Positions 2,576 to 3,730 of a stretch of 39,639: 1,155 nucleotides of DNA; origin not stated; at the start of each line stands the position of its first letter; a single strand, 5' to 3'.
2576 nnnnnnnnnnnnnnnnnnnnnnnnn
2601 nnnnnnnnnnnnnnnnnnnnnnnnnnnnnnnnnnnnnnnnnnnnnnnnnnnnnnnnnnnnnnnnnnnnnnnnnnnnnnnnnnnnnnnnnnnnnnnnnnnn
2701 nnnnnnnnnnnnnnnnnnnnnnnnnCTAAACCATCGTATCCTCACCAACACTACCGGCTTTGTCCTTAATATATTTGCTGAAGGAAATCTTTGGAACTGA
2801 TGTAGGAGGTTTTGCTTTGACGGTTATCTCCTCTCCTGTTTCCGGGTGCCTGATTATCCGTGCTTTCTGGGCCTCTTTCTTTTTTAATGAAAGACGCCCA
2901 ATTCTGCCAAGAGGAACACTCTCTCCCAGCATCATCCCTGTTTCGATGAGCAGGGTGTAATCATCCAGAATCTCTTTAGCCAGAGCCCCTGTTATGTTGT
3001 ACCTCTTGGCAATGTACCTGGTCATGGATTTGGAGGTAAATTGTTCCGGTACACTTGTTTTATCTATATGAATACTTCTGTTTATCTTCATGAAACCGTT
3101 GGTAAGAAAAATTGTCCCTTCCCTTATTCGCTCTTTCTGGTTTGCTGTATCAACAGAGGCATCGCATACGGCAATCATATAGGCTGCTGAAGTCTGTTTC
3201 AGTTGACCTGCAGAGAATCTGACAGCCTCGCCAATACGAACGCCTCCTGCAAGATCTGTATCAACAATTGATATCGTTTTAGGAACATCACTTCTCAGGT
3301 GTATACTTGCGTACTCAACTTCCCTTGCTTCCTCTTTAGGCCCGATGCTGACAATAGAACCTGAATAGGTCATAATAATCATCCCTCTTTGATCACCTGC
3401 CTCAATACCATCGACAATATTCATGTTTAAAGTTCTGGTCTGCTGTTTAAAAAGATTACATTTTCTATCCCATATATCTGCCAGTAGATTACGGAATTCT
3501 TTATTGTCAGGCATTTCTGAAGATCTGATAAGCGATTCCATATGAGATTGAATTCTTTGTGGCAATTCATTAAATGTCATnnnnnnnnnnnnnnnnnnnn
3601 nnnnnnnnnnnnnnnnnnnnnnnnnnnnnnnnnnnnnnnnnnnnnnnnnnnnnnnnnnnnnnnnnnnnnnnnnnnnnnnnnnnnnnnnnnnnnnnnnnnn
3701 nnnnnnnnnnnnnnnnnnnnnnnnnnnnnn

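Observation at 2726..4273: Divergent paralogue pair: an unknown ~170-aa domain found alone (operon leader) and fused to an HU/IHF DNA-binding domain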

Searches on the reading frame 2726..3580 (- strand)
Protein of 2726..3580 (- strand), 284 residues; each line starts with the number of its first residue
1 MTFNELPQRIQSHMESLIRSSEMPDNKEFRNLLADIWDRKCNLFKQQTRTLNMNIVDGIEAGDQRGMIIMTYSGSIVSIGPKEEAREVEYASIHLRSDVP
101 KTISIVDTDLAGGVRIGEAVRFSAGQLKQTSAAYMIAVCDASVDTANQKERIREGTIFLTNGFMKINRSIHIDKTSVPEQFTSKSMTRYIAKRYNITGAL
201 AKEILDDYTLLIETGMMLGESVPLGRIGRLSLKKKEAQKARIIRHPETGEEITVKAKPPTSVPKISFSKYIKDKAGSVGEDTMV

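Call 4: search_protein_families(library=pfam, proteins=[window:2726-3580:-], max_evalue=0.01)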
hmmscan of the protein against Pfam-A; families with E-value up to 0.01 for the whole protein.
window:2726-3580:- (284 aa): 1 family
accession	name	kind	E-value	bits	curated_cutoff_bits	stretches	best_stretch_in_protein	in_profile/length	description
PF00216.26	Bac_DNA_binding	-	1.6e-11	44.7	22.4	1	182-274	2-88/90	Bacterial DNA-binding protein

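Call 5: search_protein_families(library=ncbifam, proteins=[window:2726-3580:-], max_evalue=0.1)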
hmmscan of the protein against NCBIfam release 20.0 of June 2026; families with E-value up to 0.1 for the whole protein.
window:2726-3580:- (284 aa): 8 families
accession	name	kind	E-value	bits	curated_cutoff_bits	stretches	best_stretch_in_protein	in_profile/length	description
NF001401.0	PRK00285.1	equivalog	2.2e-05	24.5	111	1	181-257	6-79/103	integration host factor subunit alpha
NF007945.0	PRK10664.1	equivalog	0.002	18.7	157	1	189-273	9-87/90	nucleoid-associated protein HU-beta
TIGR00987.1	himA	equivalog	0.0058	17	120.25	1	185-257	6-75/96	integration host factor subunit alpha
TIGR00988.1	hip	equivalog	0.0066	16.8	119.95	1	211-275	32-90/94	integration host factor subunit beta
NF001222.0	PRK00199.1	equivalog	0.0086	16.3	115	1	212-274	33-89/95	integration host factor subunit beta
TIGR01201.1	HU_rel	subfamily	0.019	14.8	68.6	1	174-235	24-85/170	HU family DNA-binding protein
NF008023.0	PRK10753.1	equivalog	0.085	13.2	162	0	189-273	9-87/90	nucleoid-associated protein HU-alpha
NF001861.0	PRK00596.1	equivalog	0.099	12.9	85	0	140-191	23-75/102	30S ribosomal protein S10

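Call 7: find_homologous_proteins(query=window:2726-3580:-)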
Query window:2726-3580:- (284 aa): 196 proteins with E <= 0.001 among 1341 candidates; the best 120 are listed.
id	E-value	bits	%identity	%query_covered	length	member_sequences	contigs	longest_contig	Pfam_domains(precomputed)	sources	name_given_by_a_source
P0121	4.6e-171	586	95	100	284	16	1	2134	PF00216.27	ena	-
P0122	1.5e-163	561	89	100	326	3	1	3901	PF00216.27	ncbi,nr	ncbi:MAG: HU family DNA-binding protein [Spirochaetales bacterium]|nr:HU family DNA-binding protein 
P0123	1.9e-158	544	87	100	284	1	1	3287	PF00216.27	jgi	-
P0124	1.2e-150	519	83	100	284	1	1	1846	PF00216.27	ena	-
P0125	6.3e-146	503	81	100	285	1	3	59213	PF00216.27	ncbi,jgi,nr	ncbi:MAG: HU family DNA-binding protein [Spirochaetia bacterium]|jgi:nucleoid DNA-binding protein|nr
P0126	7.7e-143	493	88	90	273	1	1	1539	PF00216.27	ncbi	-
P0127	1.3e-134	466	73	100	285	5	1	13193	PF00216.27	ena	-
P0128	9.6e-134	463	72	100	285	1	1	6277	PF00216.27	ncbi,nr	ncbi:MAG: HU family DNA-binding protein [Spirochaetaceae bacterium]|nr:HU family DNA-binding protein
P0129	2.6e-132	459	72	100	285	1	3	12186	PF00216.27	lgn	-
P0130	4.0e-132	458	71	100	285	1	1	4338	PF00216.27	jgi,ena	-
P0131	4.4e-132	458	71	100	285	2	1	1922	PF00216.27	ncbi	-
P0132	4.7e-132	458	71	100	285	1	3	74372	PF00216.27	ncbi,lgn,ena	-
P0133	5.7e-132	457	73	100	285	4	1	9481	PF00216.27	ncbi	-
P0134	8.9e-132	457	71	99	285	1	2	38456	PF00216.27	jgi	-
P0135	9.6e-132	457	72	100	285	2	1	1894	PF00216.27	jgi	-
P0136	2.3e-131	455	70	100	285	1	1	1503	PF00216.27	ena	-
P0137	4.3e-131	455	70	99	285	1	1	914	PF00216.27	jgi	-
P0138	3.4e-130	452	71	100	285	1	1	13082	PF00216.27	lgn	-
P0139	7.7e-129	447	72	100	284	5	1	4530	PF00216.27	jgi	-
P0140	4.0e-128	445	70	100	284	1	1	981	PF00216.27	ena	-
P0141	8.4e-127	441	71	100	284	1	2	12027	PF00216.27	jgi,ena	-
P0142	5.3e-126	438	71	100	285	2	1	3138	PF00216.27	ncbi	-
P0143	7.2e-126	437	69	100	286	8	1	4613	PF00216.27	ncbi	-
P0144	1.6e-122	427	66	100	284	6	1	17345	PF00216.27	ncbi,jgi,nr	ncbi:MAG: hypothetical protein DRP84_03845 [Spirochaetes bacterium]|nr:MAG: hypothetical protein DRP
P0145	7.5e-121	421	66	100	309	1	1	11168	PF00216.27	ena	-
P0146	2.3e-119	416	67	100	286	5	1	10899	PF00216.27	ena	-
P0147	8.2e-119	414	89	76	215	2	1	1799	PF00216.27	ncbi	-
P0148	1.8e-116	407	63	99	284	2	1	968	PF00216.27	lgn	-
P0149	1.2e-111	391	64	98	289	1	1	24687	PF00216.27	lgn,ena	-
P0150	3.9e-111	389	62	100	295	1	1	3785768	PF00216.27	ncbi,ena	-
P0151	1.5e-110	387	63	98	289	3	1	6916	PF00216.27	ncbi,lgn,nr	ncbi:MAG: HU family DNA-binding protein [Spirochaetia bacterium]|nr:HU family DNA-binding protein [S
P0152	1.8e-110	387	63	98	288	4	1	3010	PF00216.27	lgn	-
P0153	1.5e-108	381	62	98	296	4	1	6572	PF18291.7,PF00216.27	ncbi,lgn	-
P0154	2.3e-108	380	60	98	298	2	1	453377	PF18291.7,PF00216.27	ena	-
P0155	4.1e-108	379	61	98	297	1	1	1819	PF18291.7,PF00216.27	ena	-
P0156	5.5e-108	379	60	99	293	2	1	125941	PF00216.27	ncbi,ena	-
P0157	2.0e-107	377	61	99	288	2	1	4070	PF00216.27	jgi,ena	-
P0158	9.5e-104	365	59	98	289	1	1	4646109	PF00216.27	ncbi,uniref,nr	ncbi:HU family DNA-binding protein [Breznakiella homolactica]|uniref:HU family DNA-binding protein n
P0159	1.1e-96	342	55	99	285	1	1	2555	PF00216.27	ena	-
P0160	6.5e-95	336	53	98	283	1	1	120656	PF00216.27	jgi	jgi:nucleoid DNA-binding protein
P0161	2.9e-89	318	51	98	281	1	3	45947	PF00216.27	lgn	-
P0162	2.3e-88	315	54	99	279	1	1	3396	PF00216.27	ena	-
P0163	5.9e-88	313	53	99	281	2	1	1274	PF00216.27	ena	-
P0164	6.3e-88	313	53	99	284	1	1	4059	PF00216.27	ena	-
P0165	1.6e-86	309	62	80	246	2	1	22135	PF00216.27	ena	-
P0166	7.4e-86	306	51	99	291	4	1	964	PF00216.27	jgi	jgi:nucleoid DNA-binding protein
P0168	1.0e-85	306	51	98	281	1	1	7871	PF00216.27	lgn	-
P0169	3.3e-85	304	49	99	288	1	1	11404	PF00216.27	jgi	jgi:nucleoid DNA-binding protein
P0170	4.3e-85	304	49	96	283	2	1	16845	PF00216.27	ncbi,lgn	-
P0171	4.8e-85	304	51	97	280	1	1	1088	PF00216.27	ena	-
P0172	1.3e-84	302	49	98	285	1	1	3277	PF00216.27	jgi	-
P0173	3.2e-83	298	49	97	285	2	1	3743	PF00216.27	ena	-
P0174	3.2e-82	294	52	89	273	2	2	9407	PF00216.27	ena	-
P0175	3.7e-82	294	51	96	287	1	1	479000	PF00216.27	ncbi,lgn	-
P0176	4.0e-82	294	53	96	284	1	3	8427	PF00216.27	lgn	-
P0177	1.5e-81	292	49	98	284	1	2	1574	PF00216.27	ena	-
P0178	2.6e-81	291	48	98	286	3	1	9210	PF00216.27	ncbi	-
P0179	1.2e-80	289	49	96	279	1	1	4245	PF00216.27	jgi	jgi:nucleoid DNA-binding protein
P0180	1.2e-80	289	47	98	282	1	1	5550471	PF00216.27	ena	-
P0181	5.7e-80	287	48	98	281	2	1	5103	PF00216.27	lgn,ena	-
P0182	8.2e-80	287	47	97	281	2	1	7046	PF00216.27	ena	-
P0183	5.7e-79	284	45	98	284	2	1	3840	PF00216.27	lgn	-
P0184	1.2e-78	283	48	98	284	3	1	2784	PF00216.27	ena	-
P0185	1.7e-78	282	49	96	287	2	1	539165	PF18291.7,PF00216.27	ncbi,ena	-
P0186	2.7e-78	282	44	98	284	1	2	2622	PF00216.27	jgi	jgi:nucleoid DNA-binding protein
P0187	4.2e-78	281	46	98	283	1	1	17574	PF00216.27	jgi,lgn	-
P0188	6.7e-78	280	48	98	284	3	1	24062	PF00216.27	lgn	-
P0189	5.5e-77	277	45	98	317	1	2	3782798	PF00216.27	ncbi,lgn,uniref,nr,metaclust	ncbi:HU family DNA-binding protein [Salinispira pacifica]|uniref:HU domain-containing protein n=1 Ta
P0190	6.5e-77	277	47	96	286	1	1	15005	PF00216.27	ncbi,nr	ncbi:MAG: HU family DNA-binding protein [Spirochaetales bacterium]|nr:HU family DNA-binding protein 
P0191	9.6e-77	276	47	99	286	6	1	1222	PF00216.27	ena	-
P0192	1.8e-75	272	48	98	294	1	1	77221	PF00216.27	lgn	-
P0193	2.3e-75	272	46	98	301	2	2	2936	PF00216.27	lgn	-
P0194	2.8e-75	272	45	98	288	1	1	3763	PF00216.27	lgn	-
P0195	2.9e-75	272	47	96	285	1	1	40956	PF00216.27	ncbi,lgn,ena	-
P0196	6.8e-75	270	47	98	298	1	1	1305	PF00216.27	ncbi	-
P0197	7.6e-75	270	47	97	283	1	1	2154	PF00216.27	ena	-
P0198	9.3e-75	270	47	96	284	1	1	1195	PF00216.27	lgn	-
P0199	1.2e-74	270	48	96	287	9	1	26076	PF00216.27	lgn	-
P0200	2.0e-74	269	47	97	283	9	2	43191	PF00216.27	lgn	-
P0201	2.1e-74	269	47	97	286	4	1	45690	PF00216.27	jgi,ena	-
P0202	2.6e-74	269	48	96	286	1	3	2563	PF00216.27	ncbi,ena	-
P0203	6.8e-74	267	46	98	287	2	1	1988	PF00216.27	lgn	-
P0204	7.5e-74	267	46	97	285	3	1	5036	PF00216.27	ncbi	-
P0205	9.9e-74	267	47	99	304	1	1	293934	PF00216.27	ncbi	ncbi:MAG: HU family DNA-binding protein [Spirochaetota bacterium]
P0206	1.4e-73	266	47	98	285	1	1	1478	PF00216.27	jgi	jgi:nucleoid DNA-binding protein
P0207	1.5e-73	266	47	97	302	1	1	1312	PF00216.27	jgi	-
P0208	2.2e-73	265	44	98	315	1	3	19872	PF00216.27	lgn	-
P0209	2.7e-73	265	48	97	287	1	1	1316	PF00216.27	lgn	-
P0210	9.0e-73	263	46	96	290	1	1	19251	PF00216.27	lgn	-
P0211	1.3e-72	263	47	96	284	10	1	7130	PF00216.27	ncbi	-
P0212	1.5e-72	263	48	100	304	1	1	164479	PF00216.27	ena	-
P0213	2.6e-72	262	47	96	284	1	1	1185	PF00216.27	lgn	-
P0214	4.4e-72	261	47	97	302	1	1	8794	PF00216.27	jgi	jgi:nucleoid DNA-binding protein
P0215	6.5e-72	261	47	99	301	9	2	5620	PF00216.27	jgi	jgi:nucleoid DNA-binding protein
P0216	6.8e-72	261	47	97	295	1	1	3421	PF00216.27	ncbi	-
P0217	1.1e-71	260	45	99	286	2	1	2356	PF00216.27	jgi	-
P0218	1.3e-71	260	45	96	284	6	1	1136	PF00216.27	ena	-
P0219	1.8e-71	259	49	96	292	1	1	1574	PF00216.27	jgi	jgi:nucleoid DNA-binding protein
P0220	1.9e-71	259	46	97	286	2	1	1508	PF00216.27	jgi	jgi:nucleoid DNA-binding protein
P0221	8.3e-71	257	46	96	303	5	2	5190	PF00216.27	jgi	-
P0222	8.6e-71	257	45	99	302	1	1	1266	PF00216.27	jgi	-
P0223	1.1e-70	257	48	97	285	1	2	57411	PF00216.27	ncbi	-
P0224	1.4e-70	256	47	97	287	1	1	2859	PF00216.27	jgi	-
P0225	1.6e-70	256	47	96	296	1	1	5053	PF00216.27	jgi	jgi:nucleoid DNA-binding protein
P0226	3.8e-70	255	46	97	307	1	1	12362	PF00216.27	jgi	-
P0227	4.5e-70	255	45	96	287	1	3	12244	PF00216.27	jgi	jgi:nucleoid DNA-binding protein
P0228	4.7e-70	255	47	97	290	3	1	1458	PF00216.27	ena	-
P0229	1.1e-69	253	47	96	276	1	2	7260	PF00216.27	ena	-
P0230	1.9e-69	253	42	98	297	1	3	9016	PF00216.27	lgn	-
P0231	2.4e-69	252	46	100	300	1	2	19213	PF00216.27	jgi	jgi:nucleoid DNA-binding protein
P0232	2.4e-69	252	44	96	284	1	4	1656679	PF00216.27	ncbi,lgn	-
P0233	2.5e-69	252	44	98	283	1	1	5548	PF00216.27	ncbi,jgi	jgi:nucleoid DNA-binding protein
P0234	3.1e-69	252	44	96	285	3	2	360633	PF00216.27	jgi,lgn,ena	-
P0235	3.9e-69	252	45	96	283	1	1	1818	PF00216.27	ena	-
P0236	4.8e-69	251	44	98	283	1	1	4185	PF00216.27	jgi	jgi:nucleoid DNA-binding protein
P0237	5.6e-69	251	45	98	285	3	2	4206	PF00216.27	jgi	jgi:nucleoid DNA-binding protein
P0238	6.2e-69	251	45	96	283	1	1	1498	PF00216.27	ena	-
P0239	9.1e-69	250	46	96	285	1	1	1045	PF00216.27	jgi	jgi:nucleoid DNA-binding protein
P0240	9.2e-69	250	45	97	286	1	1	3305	PF00216.27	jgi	jgi:nucleoid DNA-binding protein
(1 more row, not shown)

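Call 34: search_protein_families(library=padloc, proteins=[window:2726-3580:-], max_evalue=0.01)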
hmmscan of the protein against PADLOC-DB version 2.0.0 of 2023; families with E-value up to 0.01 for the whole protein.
window:2726-3580:- (284 aa): 0 families

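Call 44: predict_structure(alignment_id=A3)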
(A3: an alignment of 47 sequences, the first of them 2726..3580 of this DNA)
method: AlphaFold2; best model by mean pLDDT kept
length: 284 residues; sequences in the alignment: 47
mean_pLDDT: 87.0   pTM: 0.63
mean pLDDT of the five models: 87.0, 83.2, 82.0, 80.4, 78.0
residues with pLDDT >= 90: 133; 70-90: 128; 50-70: 20; < 50: 3
segments of 3 or more residues with pLDDT < 50: 282-284
pLDDT, mean of each block of 10 residues (from residue 1): 89 87 82 91 97 97 96 94 93 70 87 96 90 97 96 94 82 58 81 79 89 87 87 90 90 91 88 77 44
secondary structure, 60 per line:
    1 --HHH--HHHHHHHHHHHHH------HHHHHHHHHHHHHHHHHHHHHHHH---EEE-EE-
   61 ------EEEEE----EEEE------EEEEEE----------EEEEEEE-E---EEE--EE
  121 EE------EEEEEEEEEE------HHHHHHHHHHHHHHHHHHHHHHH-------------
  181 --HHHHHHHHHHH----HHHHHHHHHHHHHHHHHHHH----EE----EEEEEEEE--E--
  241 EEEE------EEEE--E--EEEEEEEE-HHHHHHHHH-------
elements in order: H8-20 H27-50 E54-56 E67-71 E76-79 E86-91 E102-108 E114-116 E119-122 E129-138 H145-167 H183-193 H198-217 E228-235 E241-244 E251-254 E260-267 H269-277

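Call 47: fold_search(model_id=the predicted structure, library=pdb)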
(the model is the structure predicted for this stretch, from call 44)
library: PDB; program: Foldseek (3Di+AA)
matches with E <= 10: 456; with E <= 0.001: 28
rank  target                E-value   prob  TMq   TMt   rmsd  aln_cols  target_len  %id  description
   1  1p71_A                1.0e-05  1.00  0.27  0.74   3.3        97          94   23  Anabaena HU-DNA corcrystal structure (TR3) (released 2003-05-13)
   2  6lmh_A                1.3e-05  1.00  0.29  0.76   3.4        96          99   24  Structure of an ASFV-derived histone-like protein pA104R (released 2020-05-13)
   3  5l8z                  1.9e-05  1.00  0.26  0.73   4.8        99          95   22  Structure of thermostable DNA-binding HU protein from micoplasma Spiroplasma melliferum (released 2016-06-22)
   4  1p51_A                2.0e-05  1.00  0.28  0.76   3.4        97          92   23  Anabaena HU-DNA cocrystal structure (AHU6) (released 2003-05-13)
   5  6lmj_B                2.1e-05  1.00  0.29  0.74   2.9        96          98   24  ASFV pA104R in complex with double-strand DNA (released 2020-05-13)
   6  5lvt_A                2.2e-05  1.00  0.26  0.72   3.7        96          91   23  Structure of HU protein from Lactococcus lactis (released 2017-10-25)
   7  1p71_B                2.8e-05  1.00  0.27  0.76   3.5        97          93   23  Anabaena HU-DNA corcrystal structure (TR3) (released 2003-05-13)
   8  3rhi_C                2.9e-05  1.00  0.26  0.73   3.5        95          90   23  DNA-binding protein HU from Bacillus anthracis (released 2011-04-20)
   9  3rhi_A                3.3e-05  1.00  0.24  0.69   3.8        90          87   24  DNA-binding protein HU from Bacillus anthracis (released 2011-04-20)
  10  9a4h_B                4.6e-05  1.00  0.26  0.72   4.0        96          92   23  Integrative model of ACP-DBH1 by crosslinking MS and deep learning (released 2024-09-18)
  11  9f0y_C                5.7e-05  1.00  0.28  0.75   3.0        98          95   24  CryoEM structure of the F plasmid relaxosome with TraI in its TE mode, derived from the ss-27_+8ds+9_+143-R Locally-re (released 2025-06-04)
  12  6o8q_B                6.4e-05  1.00  0.24  0.69   4.7        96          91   24  HUaa 19bp SYM DNA pH 4.5 (released 2020-03-18)
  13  8flj_E                6.8e-05  1.00  0.28  0.75   3.1        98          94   22  Cas1-Cas2/3 integrase and IHF bound to CRISPR leader, repeat and foreign DNA (released 2023-09-06)
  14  8flj_F                9.5e-05  1.00  0.25  0.66   4.0        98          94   17  Cas1-Cas2/3 integrase and IHF bound to CRISPR leader, repeat and foreign DNA (released 2023-09-06)
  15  4qjn_A                1.1e-04  1.00  0.26  0.72   3.5        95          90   25  Crystal structure of apo nucleoid associated protein, SAV1473 (released 2014-12-17)
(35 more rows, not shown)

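Call 58: list_cluster_members(proteins=[window:2726-3580:-, window:3743-4273:+])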
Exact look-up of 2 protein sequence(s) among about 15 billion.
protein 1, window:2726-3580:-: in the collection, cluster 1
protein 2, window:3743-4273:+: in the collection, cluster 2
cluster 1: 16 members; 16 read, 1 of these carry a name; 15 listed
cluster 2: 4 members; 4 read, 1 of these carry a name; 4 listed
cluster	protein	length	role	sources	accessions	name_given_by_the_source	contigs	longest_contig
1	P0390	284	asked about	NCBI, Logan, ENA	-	-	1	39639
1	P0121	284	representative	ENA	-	-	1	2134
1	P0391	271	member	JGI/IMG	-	nucleoid DNA-binding protein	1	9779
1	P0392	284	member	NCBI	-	-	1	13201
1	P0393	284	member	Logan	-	-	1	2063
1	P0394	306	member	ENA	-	-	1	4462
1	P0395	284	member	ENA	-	-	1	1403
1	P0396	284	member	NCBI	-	-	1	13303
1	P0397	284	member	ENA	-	-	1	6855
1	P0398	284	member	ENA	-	-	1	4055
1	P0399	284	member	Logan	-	-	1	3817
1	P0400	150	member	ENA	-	-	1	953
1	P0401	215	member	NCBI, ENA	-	-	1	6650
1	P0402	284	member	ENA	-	-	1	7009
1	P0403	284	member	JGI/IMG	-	-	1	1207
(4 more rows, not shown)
